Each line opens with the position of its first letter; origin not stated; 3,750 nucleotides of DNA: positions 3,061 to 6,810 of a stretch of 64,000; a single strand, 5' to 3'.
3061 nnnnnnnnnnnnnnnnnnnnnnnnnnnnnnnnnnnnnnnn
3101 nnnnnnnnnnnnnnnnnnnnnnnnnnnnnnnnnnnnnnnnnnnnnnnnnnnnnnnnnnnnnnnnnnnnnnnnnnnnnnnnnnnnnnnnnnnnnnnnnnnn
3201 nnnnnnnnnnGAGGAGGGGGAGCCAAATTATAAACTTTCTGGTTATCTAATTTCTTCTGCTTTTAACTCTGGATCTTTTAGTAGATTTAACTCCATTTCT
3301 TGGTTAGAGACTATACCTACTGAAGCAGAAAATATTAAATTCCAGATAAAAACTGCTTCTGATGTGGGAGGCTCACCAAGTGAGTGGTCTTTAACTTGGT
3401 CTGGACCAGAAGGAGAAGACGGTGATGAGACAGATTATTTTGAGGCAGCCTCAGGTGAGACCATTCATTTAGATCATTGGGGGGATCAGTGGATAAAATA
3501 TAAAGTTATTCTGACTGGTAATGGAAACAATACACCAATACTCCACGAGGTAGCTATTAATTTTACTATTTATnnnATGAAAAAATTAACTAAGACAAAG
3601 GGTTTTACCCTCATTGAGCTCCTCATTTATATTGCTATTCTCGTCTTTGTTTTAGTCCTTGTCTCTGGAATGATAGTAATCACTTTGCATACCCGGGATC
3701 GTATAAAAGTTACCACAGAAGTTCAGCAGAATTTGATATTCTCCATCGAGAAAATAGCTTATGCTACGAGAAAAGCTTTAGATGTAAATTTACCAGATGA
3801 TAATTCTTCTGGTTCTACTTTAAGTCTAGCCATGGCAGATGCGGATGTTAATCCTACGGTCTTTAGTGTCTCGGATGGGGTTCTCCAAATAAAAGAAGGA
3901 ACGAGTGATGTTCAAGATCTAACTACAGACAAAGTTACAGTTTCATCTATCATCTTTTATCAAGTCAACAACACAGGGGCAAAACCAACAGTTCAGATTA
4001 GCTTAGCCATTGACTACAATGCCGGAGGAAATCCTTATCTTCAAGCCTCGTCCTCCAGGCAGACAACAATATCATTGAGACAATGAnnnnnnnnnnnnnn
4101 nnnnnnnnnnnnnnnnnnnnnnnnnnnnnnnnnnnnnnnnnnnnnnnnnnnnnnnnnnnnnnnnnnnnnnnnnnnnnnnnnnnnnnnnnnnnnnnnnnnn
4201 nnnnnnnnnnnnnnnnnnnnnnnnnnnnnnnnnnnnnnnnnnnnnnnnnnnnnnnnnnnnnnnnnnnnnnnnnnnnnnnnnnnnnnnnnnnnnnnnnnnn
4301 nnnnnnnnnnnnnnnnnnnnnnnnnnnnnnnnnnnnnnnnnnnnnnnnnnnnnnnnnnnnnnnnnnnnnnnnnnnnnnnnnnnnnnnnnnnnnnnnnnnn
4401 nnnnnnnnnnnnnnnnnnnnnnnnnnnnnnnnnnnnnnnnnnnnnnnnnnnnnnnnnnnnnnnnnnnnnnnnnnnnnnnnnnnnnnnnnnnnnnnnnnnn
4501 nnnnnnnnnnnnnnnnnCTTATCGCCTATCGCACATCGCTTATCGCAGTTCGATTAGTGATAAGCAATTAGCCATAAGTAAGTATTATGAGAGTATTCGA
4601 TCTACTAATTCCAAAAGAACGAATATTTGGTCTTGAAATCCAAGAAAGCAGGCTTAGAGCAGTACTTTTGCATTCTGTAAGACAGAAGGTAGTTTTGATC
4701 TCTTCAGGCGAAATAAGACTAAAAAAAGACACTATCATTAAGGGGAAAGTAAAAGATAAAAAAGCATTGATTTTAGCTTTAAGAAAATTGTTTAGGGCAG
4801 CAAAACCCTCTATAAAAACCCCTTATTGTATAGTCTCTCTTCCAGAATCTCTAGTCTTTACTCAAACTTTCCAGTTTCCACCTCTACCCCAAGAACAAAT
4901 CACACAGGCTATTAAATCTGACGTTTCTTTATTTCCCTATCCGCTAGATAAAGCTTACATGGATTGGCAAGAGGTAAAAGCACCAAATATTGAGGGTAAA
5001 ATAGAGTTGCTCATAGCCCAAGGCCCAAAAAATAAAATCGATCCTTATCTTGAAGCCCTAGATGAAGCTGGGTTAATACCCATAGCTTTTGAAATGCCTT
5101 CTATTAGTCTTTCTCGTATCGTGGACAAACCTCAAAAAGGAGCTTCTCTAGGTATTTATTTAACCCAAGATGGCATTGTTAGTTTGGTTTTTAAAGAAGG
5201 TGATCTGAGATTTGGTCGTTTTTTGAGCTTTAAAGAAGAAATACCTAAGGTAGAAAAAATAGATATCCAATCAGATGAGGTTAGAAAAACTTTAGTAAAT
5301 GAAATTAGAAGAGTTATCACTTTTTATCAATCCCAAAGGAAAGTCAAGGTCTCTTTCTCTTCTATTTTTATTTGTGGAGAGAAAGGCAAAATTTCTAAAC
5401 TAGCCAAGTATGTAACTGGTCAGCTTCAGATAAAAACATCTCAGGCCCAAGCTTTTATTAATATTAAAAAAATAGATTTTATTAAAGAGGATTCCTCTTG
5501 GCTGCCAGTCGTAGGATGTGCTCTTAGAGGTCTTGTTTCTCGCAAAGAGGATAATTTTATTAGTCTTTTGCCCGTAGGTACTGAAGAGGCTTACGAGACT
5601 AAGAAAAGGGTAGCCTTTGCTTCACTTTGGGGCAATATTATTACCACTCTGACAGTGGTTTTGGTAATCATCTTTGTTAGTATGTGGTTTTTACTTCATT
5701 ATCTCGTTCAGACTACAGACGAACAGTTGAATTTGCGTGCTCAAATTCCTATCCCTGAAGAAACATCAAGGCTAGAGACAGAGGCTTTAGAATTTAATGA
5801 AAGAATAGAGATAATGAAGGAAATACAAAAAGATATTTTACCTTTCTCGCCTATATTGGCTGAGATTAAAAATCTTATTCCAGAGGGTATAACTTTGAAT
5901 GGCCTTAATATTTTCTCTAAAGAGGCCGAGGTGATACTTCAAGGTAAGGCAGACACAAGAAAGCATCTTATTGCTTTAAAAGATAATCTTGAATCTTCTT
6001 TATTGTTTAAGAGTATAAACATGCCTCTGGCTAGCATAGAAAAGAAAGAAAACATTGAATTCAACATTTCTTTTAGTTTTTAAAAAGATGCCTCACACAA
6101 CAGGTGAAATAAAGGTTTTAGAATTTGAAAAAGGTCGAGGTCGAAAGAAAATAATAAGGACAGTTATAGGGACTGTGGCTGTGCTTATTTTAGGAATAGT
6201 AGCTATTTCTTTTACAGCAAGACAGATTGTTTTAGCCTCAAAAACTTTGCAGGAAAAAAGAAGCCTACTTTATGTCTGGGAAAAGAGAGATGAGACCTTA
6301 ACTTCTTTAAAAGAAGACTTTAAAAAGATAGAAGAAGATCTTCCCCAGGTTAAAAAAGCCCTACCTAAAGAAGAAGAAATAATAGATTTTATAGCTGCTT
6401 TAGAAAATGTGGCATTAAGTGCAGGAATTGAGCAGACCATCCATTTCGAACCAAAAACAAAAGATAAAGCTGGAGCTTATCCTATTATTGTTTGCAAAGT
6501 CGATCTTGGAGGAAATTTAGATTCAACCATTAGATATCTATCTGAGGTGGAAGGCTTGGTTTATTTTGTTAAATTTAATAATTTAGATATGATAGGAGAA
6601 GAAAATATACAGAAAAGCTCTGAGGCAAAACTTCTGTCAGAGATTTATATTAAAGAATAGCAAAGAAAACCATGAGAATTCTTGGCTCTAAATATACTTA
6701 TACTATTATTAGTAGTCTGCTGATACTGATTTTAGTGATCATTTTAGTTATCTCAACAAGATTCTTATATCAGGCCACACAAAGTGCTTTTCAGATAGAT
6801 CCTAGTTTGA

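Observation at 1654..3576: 640-aa type IV pilin-like protein carrying a seven-blade LVIVD beta-propeller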

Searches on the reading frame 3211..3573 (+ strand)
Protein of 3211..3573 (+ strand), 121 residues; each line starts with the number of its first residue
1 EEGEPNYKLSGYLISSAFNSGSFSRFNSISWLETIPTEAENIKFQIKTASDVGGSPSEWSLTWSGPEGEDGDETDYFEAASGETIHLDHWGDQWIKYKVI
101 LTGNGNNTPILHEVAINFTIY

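Call 34: search_solved_structures(query=A3, max_evalue=10, show_alignments=1)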
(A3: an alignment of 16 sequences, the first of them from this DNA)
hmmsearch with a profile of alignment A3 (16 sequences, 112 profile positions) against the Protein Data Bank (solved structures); distinct sequences matched with E-value up to 10: 1.
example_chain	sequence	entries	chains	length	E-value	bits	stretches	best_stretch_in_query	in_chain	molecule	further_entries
1xov_A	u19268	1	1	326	0.4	14.2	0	48-80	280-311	Ply protein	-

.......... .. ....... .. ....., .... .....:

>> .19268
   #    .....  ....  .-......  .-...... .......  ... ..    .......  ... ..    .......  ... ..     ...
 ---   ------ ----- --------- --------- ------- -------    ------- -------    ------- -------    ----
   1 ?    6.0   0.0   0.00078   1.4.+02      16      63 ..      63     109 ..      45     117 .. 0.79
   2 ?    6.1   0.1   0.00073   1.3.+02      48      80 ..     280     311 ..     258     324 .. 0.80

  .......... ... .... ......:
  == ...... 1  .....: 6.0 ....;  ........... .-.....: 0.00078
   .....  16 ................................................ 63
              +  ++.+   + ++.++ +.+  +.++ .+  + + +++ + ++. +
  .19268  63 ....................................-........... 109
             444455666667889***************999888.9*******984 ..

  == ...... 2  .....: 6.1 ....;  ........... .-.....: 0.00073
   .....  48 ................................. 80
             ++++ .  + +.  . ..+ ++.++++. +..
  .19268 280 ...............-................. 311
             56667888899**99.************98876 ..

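Call 45: predict_structure(alignment_id=A3)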
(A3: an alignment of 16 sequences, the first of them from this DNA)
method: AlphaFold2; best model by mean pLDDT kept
length: 121 residues; sequences in the alignment: 16
mean_pLDDT: 83.3   pTM: 0.76
mean pLDDT of the five models: 83.3, 83.2, 78.6, 77.6, 77.4
residues with pLDDT >= 90: 50; 70-90: 53; 50-70: 15; < 50: 3
segments of 3 or more residues with pLDDT < 50: 1-3
pLDDT, mean of each block of 10 residues (from residue 1): 58 89 93 84 90 60 83 87 88 90 84 93 83
secondary structure, 60 per line:
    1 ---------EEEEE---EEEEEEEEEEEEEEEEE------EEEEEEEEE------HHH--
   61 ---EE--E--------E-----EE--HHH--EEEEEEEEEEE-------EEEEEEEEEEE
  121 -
elements in order: E10-14 E18-34 E41-49 E92-102 E110-120

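Call 49: fold_search(model_id=the predicted structure, library=pdb)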
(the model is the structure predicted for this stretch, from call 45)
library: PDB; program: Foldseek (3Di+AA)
matches with E <= 10: 740; with E <= 0.001: 0
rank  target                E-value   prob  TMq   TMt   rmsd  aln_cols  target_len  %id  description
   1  3bfq_G                6.3e-02  0.44  0.33  0.31   6.5       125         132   10  Crystal structure of truncated FimG (FimGt) in complex with the donor strand peptide of FimF (DSF) (released 2008-03-04)
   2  9fid_C                7.5e-02  0.82  0.43  0.15   6.5       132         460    7  X-ray structure of furin (PCSK3) in complex with the PC1/3 (PCSK1) prodomain mutant R78K,R80A (released 2025-09-10)
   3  2df7_K                7.9e-02  0.38  0.33  0.12  13.8       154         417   10  Crystal structure of infectious bursal disease virus VP2 subviral particle (released 2006-06-27)
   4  2g9f                  8.4e-02  0.94  0.47  0.34   4.7       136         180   11  Crystal structure of intein-tagged mouse PNGase C-terminal domain (released 2006-10-24)
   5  7vrp_A                9.9e-02  0.66  0.38  0.14   9.1       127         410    9  Structure of infectious bursal disease virus Gx strain (released 2022-03-30)
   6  2df7_D                9.9e-02  0.33  0.31  0.12  11.8       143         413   12  Crystal structure of infectious bursal disease virus VP2 subviral particle (released 2006-06-27)
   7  7qxo_A                1.0e-01  0.44  0.33  0.12   8.0       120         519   12  The structure of T. forsythia NanH (released 2022-12-07)
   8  2df7_J                1.0e-01  0.30  0.32  0.12  13.5       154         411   10  Crystal structure of infectious bursal disease virus VP2 subviral particle (released 2006-06-27)
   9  2df7_C                1.0e-01  0.30  0.31  0.12  13.8       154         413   10  Crystal structure of infectious bursal disease virus VP2 subviral particle (released 2006-06-27)
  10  5jmo_B                1.1e-01  0.63  0.41  0.13   7.6       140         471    7  X-ray structure of furin in complex with the inhibitory antibody Nb14 (released 2016-12-07)
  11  7d29                  1.1e-01  0.41  0.33  0.31   8.0       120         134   22  CBM32 of AlyQ (released 2020-12-30)
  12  2df7_N                1.1e-01  0.30  0.31  0.12  13.8       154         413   10  Crystal structure of infectious bursal disease virus VP2 subviral particle (released 2006-06-27)
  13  2df7_A                1.2e-01  0.35  0.33  0.12  13.4       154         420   11  Crystal structure of infectious bursal disease virus VP2 subviral particle (released 2006-06-27)
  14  7lcu                  1.2e-01  0.69  0.42  0.14   9.3       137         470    9  X-ray structure of Furin bound to BOS-318, a small molecule inhibitor (released 2022-01-12)
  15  7vrp_B                1.3e-01  0.38  0.34  0.13  11.2       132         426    8  Structure of infectious bursal disease virus Gx strain (released 2022-03-30)
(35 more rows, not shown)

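Call 55: find_homologous_proteins(query=A3, max_evalue=0.001)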
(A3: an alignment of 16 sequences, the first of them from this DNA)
Query A3 (16 sequences) (121 aa, profile of the alignment): 33 proteins with E <= 0.001 among 1305 candidates.
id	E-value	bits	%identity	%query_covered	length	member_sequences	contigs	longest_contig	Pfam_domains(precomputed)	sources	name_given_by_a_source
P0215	5.2e-31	125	29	93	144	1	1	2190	-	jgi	jgi:TRAP-type mannitol/chloroaromatic compound transport system substrate-binding protein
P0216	7.8e-30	121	32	93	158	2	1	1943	-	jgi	jgi:hypothetical protein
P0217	8.1e-29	118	34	90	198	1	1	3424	-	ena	-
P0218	1.1e-28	118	30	93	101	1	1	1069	-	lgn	-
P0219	5.8e-28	115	29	91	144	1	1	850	-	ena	-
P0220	9.6e-28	115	29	92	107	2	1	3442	-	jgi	jgi:hypothetical protein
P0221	6.8e-27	112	31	93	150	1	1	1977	PF08309.18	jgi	jgi:hypothetical protein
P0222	2.9e-26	110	26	91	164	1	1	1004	PF08309.18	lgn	-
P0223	6.2e-26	109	25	93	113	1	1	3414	-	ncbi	ncbi:MAG: hypothetical protein ACHQT9_04730, partial [Candidatus Saccharimonadales bacterium]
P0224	9.6e-26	108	25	95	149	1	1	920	-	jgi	-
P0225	3.7e-24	103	29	80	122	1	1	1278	-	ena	-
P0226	5.1e-24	103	34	88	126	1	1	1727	-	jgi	jgi:hypothetical protein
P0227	2.5e-22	97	23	90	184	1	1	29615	-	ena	-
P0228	4.8e-21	93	27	78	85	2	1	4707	-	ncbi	ncbi:MAG: hypothetical protein ACREGB_02895, partial [Candidatus Saccharimonadales bacterium]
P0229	1.8e-20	91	33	93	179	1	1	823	-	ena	-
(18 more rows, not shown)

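Call 73: fold_search(model_id=the predicted structure, library=viral)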
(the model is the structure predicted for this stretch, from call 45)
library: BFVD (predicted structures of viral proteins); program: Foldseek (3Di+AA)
matches with E <= 10: 1245; with E <= 0.001: 2
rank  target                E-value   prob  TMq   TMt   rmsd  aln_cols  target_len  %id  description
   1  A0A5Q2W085            5.5e-04  1.00  0.57  0.10   3.1       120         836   18  (no name in the UniProt tables at hand)
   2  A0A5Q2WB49            7.2e-04  1.00  0.45  0.16   8.3       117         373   11  (no name in the UniProt tables at hand)
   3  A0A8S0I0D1            1.3e-03  1.00  0.60  0.30   7.8       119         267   18  (no name in the UniProt tables at hand)
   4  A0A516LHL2            3.2e-03  1.00  0.53  0.09   8.6       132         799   14  (no name in the UniProt tables at hand)
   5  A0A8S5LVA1            3.6e-03  1.00  0.48  0.17   7.9       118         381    8  Stabilization protein [Podoviridae sp. ctc5632]
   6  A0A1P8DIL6            4.3e-03  1.00  0.51  0.19   6.4       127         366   14  (no name in the UniProt tables at hand)
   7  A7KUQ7                4.8e-03  1.00  0.60  0.09   3.3       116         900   16  (no name in the UniProt tables at hand)
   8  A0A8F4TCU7            4.8e-03  1.00  0.52  0.61   9.1       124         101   14  (no name in the UniProt tables at hand)
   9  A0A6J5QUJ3            4.8e-03  1.00  0.49  0.22   6.5       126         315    9  Uncharacterized protein [uncultured Caudovirales phage]
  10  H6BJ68                5.1e-03  1.00  0.54  0.59   5.1       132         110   12  (no name in the UniProt tables at hand)
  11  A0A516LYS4            7.1e-03  0.99  0.40  0.26   7.6       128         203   13  (no name in the UniProt tables at hand)
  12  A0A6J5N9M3            8.8e-03  1.00  0.52  0.11   8.7       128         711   16  Uncharacterized protein [uncultured Caudovirales phage]
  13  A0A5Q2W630            9.9e-03  1.00  0.59  0.18   3.3       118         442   11  (no name in the UniProt tables at hand)
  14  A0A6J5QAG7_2          9.9e-03  1.00  0.53  0.09   4.1       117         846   13  Tip attachment protein J [uncultured Caudovirales phage]
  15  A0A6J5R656            9.9e-03  0.99  0.46  0.13   9.8       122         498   11  Bacteriophage P22, Gp10, DNA-stabilising [uncultured Caudovirales phage]
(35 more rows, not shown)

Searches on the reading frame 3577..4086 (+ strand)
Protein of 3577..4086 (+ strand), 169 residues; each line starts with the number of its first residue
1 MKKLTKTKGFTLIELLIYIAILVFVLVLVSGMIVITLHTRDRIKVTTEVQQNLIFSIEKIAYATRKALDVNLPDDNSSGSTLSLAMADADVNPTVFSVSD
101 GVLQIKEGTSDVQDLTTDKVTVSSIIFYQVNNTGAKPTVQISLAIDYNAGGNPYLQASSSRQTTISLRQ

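Call 3: search_protein_families(library=pfam, proteins=[window:3577-4086:+], max_evalue=0.1)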
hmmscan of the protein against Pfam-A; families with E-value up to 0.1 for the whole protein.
window:3577-4086:+ (169 aa): 1 family
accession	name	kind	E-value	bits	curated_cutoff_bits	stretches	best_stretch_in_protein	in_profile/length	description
PF07963.17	N_methyl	-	2.1e-06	27.5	21.2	1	6-29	3-26/27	Prokaryotic N-terminal methylation motif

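Call 4: search_protein_families(library=ncbifam, proteins=[window:3577-4086:+], max_evalue=0.1)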
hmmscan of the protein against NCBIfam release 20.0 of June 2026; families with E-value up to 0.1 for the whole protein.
window:3577-4086:+ (169 aa): 14 families
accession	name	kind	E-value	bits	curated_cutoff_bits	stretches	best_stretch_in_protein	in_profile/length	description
NF041002.1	pilin_ComGF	equivalog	1.7e-05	25.1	80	1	8-45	2-39/139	competence type IV pilus minor pilin ComGF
NF041013.1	T4P_ComGE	equivalog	0.00011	22.2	49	1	6-54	2-50/83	competence type IV pilus minor pilin ComGE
NF007800.0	PRK10506.1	equivalog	0.00014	21.7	158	1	3-134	4-125/163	prepilin peptidase-dependent protein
NF038304.1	EPS_HpsC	equivalog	0.0013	18.4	200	1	4-58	17-71/318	hormogonium polysaccharide secretion pseudopilin HpsC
NF040982.1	ComGD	equivalog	0.0014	19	70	1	8-72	2-65/139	competence type IV pilus minor pilin ComGD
TIGR02599.1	TIGR02599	subfamily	0.0045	16.3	256.5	1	9-49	1-41/361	Verru_Chthon cassette protein C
NF007848.0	PRK10557.1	equivalog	0.0081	15.5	120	0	4-38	7-40/192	prepilin peptidase-dependent protein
NF040999.1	pilin_ComGC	equivalog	0.045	14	75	1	8-29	2-23/84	competence type IV pilus major pilin ComGC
TIGR01710.1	typeII_sec_gspG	equivalog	0.045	13.8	88.85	1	8-48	1-41/134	type II secretion system major pseudopilin GspG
NF041775.1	typeIV_PilA_Myxo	equivalog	0.063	13.2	400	0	6-140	9-132/214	type IV pilin protein PilA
TIGR01711.1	gspJ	equivalog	0.073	12.9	64.85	0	8-27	1-20/192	type II secretion system minor pseudopilin GspJ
TIGR01707.1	gspI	equivalog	0.075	13.5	44.35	0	9-29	1-21/101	type II secretion system minor pseudopilin GspI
TIGR02532.1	IV_pilin_GFxxxE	domain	0.076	12.9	16.3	0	8-29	2-23/24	prepilin-type N-terminal cleavage/methylation domain-containing protein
NF007862.0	PRK10574.1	equivalog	0.094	12.8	138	0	5-24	2-21/145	prepilin peptidase-dependent pilin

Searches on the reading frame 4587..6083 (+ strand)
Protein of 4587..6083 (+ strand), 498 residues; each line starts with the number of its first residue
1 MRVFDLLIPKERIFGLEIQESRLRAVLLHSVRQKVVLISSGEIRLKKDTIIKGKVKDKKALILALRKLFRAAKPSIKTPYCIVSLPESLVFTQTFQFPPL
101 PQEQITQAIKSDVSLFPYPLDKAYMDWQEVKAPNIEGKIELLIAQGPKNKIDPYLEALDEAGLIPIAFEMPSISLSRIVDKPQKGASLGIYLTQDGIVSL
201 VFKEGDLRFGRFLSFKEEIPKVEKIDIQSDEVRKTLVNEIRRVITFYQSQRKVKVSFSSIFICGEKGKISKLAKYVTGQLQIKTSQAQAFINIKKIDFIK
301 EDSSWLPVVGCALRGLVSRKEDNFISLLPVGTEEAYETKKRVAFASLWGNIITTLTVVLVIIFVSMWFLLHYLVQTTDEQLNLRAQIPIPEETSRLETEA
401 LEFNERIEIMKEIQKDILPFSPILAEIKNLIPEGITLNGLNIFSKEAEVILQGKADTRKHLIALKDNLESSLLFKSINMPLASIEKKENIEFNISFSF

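Call 3: search_protein_families(library=pfam, proteins=[window:4587-6083:+], max_evalue=0.1)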
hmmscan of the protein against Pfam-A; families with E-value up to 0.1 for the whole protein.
window:4587-6083:+ (498 aa): 3 families
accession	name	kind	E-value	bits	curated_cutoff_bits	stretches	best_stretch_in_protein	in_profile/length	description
PF11104.14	PilM_2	-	4.4e-17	62.5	27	2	15-172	1-159/340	Type IV pilus assembly protein PilM;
PF05137.18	PilN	-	1.1e-07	32.2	22.8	1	423-497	2-77/78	Fimbrial assembly protein (PilN)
PF06667.17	PspB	-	0.012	16.1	25.6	1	351-413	4-63/73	Phage shock protein B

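Call 4: search_protein_families(library=ncbifam, proteins=[window:4587-6083:+], max_evalue=0.1)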
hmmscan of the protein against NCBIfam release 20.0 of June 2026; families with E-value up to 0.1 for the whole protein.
window:4587-6083:+ (498 aa): 3 families
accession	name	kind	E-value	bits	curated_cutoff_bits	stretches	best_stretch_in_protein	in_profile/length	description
TIGR01175.1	pilM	subfamily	3e-22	79.1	133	2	12-179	4-173/348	type IV pilus assembly protein PilM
NF045709.1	Amuc_1101_fam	equivalog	2.5e-06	26.6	650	1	236-361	265-393/608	Amuc_1101 family PilM-like pilus complex protein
NF006993.0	PRK09458.1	equivalog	0.0054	17.1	90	1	355-413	9-64/75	envelope stress response membrane protein PspB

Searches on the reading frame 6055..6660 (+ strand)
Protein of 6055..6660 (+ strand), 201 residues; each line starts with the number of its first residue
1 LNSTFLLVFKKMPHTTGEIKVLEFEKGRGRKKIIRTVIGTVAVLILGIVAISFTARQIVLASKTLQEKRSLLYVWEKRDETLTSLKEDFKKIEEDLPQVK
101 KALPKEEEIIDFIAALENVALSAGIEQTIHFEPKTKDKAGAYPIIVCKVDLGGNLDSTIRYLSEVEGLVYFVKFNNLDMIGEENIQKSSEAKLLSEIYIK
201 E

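Call 3: search_protein_families(library=pfam, proteins=[window:6055-6660:+], max_evalue=0.1)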
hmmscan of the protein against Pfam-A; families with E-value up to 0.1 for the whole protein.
window:6055-6660:+ (201 aa): 1 family
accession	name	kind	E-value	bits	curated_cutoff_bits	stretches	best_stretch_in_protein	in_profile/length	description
PF04350.18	PilO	-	3.6e-08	34.1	22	1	77-185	20-127/145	Pilus assembly protein, PilO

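Call 4: search_protein_families(library=ncbifam, proteins=[window:6055-6660:+], max_evalue=0.1)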
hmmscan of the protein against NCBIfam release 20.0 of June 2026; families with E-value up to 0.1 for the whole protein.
window:6055-6660:+ (201 aa): 0 families
